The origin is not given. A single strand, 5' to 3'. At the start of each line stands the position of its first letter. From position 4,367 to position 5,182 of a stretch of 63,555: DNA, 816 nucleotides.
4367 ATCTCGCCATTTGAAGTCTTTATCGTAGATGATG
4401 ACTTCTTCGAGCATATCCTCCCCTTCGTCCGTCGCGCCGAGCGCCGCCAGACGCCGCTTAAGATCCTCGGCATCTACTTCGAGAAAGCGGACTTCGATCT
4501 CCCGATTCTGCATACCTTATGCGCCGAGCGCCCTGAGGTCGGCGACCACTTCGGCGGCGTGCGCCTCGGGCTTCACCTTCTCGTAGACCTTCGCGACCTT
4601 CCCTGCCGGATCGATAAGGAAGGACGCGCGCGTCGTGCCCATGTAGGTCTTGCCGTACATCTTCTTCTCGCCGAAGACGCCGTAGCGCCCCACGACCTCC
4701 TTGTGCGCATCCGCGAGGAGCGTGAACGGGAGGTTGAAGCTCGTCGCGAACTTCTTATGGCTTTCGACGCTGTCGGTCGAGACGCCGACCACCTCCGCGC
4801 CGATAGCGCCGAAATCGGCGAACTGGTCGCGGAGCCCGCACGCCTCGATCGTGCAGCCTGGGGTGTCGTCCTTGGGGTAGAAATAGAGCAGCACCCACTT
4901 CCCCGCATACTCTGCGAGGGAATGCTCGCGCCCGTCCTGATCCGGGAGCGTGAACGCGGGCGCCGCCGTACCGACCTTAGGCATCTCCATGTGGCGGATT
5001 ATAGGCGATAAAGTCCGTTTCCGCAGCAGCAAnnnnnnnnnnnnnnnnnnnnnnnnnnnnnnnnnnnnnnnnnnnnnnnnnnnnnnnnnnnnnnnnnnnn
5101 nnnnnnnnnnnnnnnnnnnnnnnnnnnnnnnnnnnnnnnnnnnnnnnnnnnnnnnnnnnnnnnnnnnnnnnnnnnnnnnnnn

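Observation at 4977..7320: Compact RiPP-like cassette: 53-aa precursor, hairpin, radical SAM/SPASM enzyme, hairpin, HExxH peptidase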

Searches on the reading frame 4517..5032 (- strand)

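Call 3: search_protein_families(library=pfam, proteins=[window:4517-5032:-], max_evalue=0.1)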
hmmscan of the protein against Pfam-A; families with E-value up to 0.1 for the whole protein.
window:4517-5032:- (171 aa): 4 families
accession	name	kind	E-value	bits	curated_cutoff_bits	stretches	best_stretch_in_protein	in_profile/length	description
PF00578.27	AhpC-TSA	-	2.6e-42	144.1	26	1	20-148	1-123/124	AhpC/TSA family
PF08534.16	Redoxin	-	9.8e-23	81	26.6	1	19-157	1-142/148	Redoxin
PF02630.20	SCO1-SenC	-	0.0032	17.8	22.8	1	26-145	3-133/134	SCO1/SenC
PF13911.12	AhpC-TSA_2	-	0.014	16.2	27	1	67-118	2-53/114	AhpC/TSA antioxidant enzyme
